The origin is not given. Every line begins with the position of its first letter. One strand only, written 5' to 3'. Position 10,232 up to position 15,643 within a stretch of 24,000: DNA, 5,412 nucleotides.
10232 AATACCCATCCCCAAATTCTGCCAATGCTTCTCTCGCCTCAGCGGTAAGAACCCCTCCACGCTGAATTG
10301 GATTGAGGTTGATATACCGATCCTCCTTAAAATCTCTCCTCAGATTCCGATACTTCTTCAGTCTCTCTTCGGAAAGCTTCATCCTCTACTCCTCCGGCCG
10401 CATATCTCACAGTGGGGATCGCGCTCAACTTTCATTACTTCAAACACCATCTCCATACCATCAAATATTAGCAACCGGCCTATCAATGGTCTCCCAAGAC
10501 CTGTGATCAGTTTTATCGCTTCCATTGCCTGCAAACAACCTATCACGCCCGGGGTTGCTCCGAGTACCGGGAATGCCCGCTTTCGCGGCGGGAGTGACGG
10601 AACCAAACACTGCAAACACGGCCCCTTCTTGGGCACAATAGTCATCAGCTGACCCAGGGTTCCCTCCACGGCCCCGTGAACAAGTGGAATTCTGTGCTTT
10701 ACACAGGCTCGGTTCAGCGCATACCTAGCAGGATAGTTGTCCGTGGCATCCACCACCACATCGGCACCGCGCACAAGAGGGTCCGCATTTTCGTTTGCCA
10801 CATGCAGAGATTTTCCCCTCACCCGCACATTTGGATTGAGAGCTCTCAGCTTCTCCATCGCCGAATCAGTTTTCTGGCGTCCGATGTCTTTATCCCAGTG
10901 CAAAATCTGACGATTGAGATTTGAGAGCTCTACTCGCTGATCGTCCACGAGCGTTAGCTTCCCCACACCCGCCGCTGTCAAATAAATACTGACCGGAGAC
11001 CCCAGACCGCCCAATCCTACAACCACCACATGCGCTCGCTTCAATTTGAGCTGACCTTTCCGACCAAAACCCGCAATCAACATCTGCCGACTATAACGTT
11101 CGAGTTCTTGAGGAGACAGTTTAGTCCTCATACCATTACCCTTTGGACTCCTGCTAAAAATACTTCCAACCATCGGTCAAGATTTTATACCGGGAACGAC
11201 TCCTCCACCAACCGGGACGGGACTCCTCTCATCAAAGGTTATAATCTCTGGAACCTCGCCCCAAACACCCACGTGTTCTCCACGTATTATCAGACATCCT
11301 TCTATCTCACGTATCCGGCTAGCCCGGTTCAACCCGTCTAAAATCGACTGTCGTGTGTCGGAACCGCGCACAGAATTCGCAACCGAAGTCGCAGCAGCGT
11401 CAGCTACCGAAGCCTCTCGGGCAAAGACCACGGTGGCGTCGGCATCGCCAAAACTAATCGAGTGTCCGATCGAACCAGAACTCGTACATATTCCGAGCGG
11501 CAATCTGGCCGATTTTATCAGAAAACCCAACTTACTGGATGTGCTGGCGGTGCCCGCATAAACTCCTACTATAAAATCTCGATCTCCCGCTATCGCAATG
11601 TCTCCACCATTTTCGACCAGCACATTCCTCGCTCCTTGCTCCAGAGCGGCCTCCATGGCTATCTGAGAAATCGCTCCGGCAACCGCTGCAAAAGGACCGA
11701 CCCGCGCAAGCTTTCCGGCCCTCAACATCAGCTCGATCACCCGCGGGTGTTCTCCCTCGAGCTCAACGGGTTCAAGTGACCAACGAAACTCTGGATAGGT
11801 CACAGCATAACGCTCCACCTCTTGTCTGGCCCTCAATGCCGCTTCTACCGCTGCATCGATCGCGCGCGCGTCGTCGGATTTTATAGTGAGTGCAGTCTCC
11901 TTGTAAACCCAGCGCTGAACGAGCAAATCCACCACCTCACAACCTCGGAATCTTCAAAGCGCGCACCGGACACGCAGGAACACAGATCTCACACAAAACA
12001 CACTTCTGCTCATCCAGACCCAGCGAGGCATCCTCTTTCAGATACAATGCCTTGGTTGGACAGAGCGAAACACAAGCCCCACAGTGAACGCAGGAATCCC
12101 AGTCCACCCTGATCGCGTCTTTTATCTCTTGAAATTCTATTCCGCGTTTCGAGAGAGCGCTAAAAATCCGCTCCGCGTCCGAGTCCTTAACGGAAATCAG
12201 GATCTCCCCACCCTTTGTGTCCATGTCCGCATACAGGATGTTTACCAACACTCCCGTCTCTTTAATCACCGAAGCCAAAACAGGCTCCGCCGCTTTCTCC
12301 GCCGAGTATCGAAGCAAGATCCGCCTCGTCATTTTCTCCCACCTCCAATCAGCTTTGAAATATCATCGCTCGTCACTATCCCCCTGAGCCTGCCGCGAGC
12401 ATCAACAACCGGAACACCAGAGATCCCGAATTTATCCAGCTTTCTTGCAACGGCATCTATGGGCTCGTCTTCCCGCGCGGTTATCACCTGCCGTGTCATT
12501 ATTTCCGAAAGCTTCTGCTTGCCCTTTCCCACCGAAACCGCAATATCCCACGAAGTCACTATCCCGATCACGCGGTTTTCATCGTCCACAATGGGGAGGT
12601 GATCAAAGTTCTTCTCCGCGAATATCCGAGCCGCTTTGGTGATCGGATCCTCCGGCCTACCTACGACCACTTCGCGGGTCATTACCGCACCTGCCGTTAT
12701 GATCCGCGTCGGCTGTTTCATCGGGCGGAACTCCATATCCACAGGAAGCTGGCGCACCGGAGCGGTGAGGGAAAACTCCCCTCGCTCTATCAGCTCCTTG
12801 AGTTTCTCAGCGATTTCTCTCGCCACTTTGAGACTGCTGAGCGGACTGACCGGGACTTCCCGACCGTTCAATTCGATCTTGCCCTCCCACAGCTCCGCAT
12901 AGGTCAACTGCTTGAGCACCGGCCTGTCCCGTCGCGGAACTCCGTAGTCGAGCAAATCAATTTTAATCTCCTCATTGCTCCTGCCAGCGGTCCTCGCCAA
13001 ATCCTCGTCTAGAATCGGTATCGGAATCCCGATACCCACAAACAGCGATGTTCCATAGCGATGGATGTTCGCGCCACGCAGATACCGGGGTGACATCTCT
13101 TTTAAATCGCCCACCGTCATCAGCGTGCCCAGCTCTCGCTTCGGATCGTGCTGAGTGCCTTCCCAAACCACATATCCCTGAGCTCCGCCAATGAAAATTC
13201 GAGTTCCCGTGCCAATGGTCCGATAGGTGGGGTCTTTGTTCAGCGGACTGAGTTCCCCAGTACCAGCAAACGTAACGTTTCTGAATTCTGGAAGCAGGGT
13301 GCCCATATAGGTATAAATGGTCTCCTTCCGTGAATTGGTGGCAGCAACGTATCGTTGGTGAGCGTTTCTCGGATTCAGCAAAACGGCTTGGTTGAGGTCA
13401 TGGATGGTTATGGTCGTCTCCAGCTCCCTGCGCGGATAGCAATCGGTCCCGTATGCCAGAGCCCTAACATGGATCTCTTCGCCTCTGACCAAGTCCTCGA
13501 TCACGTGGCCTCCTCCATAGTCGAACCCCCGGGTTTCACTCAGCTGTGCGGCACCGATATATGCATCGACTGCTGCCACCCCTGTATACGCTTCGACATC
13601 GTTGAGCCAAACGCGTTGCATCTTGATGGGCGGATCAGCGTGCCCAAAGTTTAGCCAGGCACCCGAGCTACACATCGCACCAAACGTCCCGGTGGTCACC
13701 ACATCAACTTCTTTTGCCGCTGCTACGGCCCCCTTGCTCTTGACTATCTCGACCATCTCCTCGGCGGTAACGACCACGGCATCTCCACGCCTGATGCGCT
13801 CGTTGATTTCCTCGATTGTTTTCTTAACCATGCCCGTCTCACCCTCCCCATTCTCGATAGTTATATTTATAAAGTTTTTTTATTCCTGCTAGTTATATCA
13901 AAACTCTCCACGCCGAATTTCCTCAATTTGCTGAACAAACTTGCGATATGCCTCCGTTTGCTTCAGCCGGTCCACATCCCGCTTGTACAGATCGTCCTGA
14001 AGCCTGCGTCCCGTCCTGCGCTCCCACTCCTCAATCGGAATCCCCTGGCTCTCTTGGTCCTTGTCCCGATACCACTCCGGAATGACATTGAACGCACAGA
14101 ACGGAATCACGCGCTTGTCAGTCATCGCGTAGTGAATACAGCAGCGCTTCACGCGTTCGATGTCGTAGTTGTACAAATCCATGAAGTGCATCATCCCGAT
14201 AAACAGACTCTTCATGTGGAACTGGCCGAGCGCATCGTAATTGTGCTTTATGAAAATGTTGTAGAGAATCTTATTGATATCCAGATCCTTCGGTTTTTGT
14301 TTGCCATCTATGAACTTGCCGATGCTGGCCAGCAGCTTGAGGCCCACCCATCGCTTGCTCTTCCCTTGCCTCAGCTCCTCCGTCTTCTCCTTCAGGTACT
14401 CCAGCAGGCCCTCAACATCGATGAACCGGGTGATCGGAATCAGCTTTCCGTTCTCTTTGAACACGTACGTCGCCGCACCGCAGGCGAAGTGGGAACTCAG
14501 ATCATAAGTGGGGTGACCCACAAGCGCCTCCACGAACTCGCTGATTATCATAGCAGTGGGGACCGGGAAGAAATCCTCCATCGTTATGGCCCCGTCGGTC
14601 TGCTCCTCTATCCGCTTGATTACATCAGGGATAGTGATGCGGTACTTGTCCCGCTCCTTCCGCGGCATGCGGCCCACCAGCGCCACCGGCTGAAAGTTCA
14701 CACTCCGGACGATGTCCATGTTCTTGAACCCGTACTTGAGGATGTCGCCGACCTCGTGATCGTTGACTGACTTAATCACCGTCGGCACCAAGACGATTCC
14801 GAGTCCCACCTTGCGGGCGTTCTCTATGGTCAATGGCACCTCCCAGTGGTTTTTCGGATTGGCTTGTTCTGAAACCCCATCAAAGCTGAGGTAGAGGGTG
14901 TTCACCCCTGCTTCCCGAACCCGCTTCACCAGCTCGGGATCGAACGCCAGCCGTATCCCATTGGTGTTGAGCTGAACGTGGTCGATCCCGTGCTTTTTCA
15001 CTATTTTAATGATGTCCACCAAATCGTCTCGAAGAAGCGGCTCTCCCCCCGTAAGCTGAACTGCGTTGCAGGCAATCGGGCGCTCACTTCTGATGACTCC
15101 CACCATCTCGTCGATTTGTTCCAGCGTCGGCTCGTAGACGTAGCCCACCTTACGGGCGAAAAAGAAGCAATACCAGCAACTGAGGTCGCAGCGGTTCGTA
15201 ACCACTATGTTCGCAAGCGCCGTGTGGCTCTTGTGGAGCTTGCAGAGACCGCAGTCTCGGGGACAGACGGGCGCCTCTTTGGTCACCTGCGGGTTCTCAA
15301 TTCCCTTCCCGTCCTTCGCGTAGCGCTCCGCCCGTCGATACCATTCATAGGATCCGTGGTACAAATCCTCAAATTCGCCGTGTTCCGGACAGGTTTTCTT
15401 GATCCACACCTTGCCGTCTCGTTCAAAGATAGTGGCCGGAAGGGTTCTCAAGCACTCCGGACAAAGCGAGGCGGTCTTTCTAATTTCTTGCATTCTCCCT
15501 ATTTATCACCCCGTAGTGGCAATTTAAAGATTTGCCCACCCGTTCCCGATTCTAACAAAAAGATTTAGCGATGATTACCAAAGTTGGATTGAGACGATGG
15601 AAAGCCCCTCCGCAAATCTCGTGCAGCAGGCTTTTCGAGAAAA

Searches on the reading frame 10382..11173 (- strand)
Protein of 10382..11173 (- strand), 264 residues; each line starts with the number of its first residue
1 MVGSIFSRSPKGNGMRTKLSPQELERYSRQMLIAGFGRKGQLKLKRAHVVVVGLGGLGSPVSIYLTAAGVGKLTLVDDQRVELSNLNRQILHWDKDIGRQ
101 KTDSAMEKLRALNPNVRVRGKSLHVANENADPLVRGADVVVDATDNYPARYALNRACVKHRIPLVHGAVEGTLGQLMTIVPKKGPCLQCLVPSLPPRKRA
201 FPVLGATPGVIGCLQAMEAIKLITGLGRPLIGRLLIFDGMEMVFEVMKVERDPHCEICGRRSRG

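Call 5: search_protein_families(library=pfam, proteins=[window:10382-11173:-], max_evalue=0.001)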
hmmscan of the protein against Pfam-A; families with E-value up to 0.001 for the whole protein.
window:10382-11173:- (264 aa): 2 families
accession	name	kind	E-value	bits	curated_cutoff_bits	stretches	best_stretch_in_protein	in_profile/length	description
PF00899.27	ThiF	-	6.5e-75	251.8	28.1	1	27-256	1-237/238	ThiF family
PF03435.24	Sacchrp_dh_NADP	-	7.8e-06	26.7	25.1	1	49-169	1-100/129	Saccharopine dehydrogenase NADP binding domain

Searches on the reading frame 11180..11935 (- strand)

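Call 6: search_protein_families(library=pfam, proteins=[window:11180-11935:-], max_evalue=0.001)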
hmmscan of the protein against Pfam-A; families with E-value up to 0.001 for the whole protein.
window:11180-11935:- (252 aa): 0 families

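Call 35: search_protein_families(library=pfam, proteins=[window:11180-11935:-], max_evalue=0.1)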
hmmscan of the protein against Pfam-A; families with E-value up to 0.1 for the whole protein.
window:11180-11935:- (252 aa): 1 family
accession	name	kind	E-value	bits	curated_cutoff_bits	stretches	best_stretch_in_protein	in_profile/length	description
PF02424.20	ApbE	-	0.0085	16.1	25.6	1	66-129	117-179/266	ApbE family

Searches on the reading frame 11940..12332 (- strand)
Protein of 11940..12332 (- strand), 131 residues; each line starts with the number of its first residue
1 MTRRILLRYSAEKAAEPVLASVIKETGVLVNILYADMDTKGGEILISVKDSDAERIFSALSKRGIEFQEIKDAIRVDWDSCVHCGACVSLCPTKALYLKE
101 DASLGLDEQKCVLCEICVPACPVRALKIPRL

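Call 6: search_protein_families(library=pfam, proteins=[window:11940-12332:-], max_evalue=0.001)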
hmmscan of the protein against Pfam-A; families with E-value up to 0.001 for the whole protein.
window:11940-12332:- (131 aa): 15 families
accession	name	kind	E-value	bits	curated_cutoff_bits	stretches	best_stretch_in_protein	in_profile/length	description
PF00037.32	Fer4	-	5.2e-16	58.2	21.1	2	75-97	2-24/24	4Fe-4S binding domain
PF12838.12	Fer4_7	-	7.3e-14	52.4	27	2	80-125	1-52/52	4Fe-4S dicluster domain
PF09383.16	NIL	-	7.8e-11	42.1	24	1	3-68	1-72/73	NIL domain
PF12797.12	Fer4_2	-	2e-10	40.3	24.5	2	73-93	2-22/22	4Fe-4S binding domain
PF12837.12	Fer4_6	-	8.1e-10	38.6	25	2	74-96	2-24/24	4Fe-4S binding domain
PF14697.11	Fer4_21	-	1.2e-09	38.6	35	1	75-125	2-56/59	4Fe-4S dicluster domain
PF13187.11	Fer4_9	-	1.3e-09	38.3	27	2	81-125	2-51/52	4Fe-4S dicluster domain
PF13237.11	Fer4_10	-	1.2e-08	35.2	25.5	1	74-122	2-53/53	4Fe-4S dicluster domain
PF13484.11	Fer4_16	-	5.3e-08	34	30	1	81-99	2-20/66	4Fe-4S double cluster binding domain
PF13183.11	Fer4_8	-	1.4e-07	32.4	27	1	73-94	46-67/68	4Fe-4S dicluster domain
PF12800.12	Fer4_4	-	7.8e-07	29.3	24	1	79-93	2-16/17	4Fe-4S binding domain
PF12798.12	Fer4_3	-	4.1e-05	24.5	27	0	81-95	1-15/15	4Fe-4S binding domain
PF25160.1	LdpA_Fe-S-bd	-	0.00041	20.5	27.6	0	87-126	9-43/49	LdpA Fe-S cluster-binding domain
PF13534.11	Fer4_17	-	0.00042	21.2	22.2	0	76-93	41-58/61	4Fe-4S dicluster domain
PF13459.11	Fer4_15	-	0.00052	21.1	22.4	0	74-93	1-20/66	4Fe-4S single cluster domain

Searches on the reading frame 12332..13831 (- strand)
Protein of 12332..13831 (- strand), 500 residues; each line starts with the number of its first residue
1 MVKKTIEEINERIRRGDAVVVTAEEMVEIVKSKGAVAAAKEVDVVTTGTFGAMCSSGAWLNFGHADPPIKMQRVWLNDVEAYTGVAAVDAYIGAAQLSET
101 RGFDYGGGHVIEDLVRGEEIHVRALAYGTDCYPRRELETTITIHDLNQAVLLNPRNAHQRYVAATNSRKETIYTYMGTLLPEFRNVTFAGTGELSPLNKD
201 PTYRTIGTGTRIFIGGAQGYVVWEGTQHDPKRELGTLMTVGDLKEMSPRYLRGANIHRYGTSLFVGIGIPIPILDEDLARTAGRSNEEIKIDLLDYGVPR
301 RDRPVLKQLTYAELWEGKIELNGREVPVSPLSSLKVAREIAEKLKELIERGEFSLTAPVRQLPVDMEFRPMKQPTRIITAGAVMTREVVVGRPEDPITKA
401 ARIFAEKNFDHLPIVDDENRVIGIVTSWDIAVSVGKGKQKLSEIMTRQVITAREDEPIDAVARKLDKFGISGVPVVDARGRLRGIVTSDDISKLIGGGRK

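Call 6: search_protein_families(library=pfam, proteins=[window:12332-13831:-], max_evalue=0.001)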
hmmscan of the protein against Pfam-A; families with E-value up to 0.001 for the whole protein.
window:12332-13831:- (500 aa): 2 families
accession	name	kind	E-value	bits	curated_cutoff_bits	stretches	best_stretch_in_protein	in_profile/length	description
PF01837.22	HcyBio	-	2.2e-146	487.7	26.2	1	18-355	1-349/349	Homocysteine biosynthesis enzyme, sulfur-incorporation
PF00571.33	CBS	-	2.9e-29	101.6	24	2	381-431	2-52/57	CBS domain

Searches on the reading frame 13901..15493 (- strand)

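Call 4: search_protein_families(library=pfam, proteins=[window:13901-15493:-], max_evalue=0.01)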
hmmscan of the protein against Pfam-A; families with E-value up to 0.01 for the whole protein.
window:13901-15493:- (531 aa): 3 families
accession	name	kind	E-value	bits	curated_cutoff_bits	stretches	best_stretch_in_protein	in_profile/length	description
PF04055.27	Radical_SAM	-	5.4e-29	101.9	29.5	1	96-253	1-164/166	Radical SAM superfamily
PF23545.1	Zn_ribbon_HMPTM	-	2.1e-22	78.9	27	1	4-46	2-44/45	HMPTM N-terminal zinc ribbon domain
PF13353.11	Fer4_12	-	0.0021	18.8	22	1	99-183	12-95/137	4Fe-4S single cluster domain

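Call 34: search_protein_families(library=ncbifam, proteins=[window:13901-15493:-], max_evalue=0.001)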
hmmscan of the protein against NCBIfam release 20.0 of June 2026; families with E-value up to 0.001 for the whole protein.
window:13901-15493:- (531 aa): 50 families (the best 25 are shown)
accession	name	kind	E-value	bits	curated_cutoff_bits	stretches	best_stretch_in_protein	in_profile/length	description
NF045702.1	rSAM_GDGT_ether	equivalog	5.4e-223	741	450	1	6-483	1-482/486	tetraether lipid synthase Tes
NF045703.1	rSAM_Tes_intein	exception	1.1e-205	685.5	1700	2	109-524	611-1037/1040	tetraether lipid synthase Tes, intein-containing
NF045646.2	rSAM_Se_TrsS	equivalog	1.3e-105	353.5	490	1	6-470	2-431/441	radical SAM (seleno)protein TrsS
TIGR02666.1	moaA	equivalog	3.3e-25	88.8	284.05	1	96-298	14-219/336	GTP 3',8-cyclase MoaA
TIGR02668.1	moaA_archaeal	equivalog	5.7e-25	87.9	325.25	1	96-302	14-217/303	GTP 3',8-cyclase MoaA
NF001199.0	PRK00164.2-1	equivalog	1.7e-24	86.6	231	1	95-302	15-220/308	GTP 3',8-cyclase MoaA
TIGR04545.1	rSAM_ahbD_hemeb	equivalog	8.4e-13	48.5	500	1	98-253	6-160/339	heme b synthase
NF050035.1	rSAM_WgK_link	exception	8.4e-13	48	650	1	89-207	6-119/367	radical SAM/SPASM peptide maturase WgkB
TIGR04054.1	rSAM_NirJ1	equivalog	9.3e-13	47.5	650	1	96-274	40-214/387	putative heme d1 biosynthesis radical SAM protein NirJ1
TIGR04251.1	SCM_rSAM_ScmF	equivalog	1.1e-12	48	400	1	98-211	10-120/353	SynChlorMet cassette radical SAM/SPASM protein ScmF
TIGR04317.1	W_rSAM_matur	equivalog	1.5e-12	47.3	380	1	96-228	8-135/349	tungsten cofactor oxidoreductase radical SAM maturase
TIGR04055.1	rSAM_NirJ2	equivalog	2.3e-12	47.1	500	1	98-264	6-170/326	putative heme d1 biosynthesis radical SAM protein NirJ2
TIGR04051.1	rSAM_NirJ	equivalog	4.8e-12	45.5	515.45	1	99-210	9-114/354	heme d1 biosynthesis radical SAM protein NirJ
TIGR02109.1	PQQ_syn_pqqE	equivalog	1.7e-11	43.7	381.35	1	97-213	12-122/358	pyrroloquinoline quinone biosynthesis protein PqqE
TIGR02495.1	NrdG2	equivalog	2e-11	43.6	131.15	1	91-188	15-108/193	anaerobic ribonucleoside-triphosphate reductase activating protein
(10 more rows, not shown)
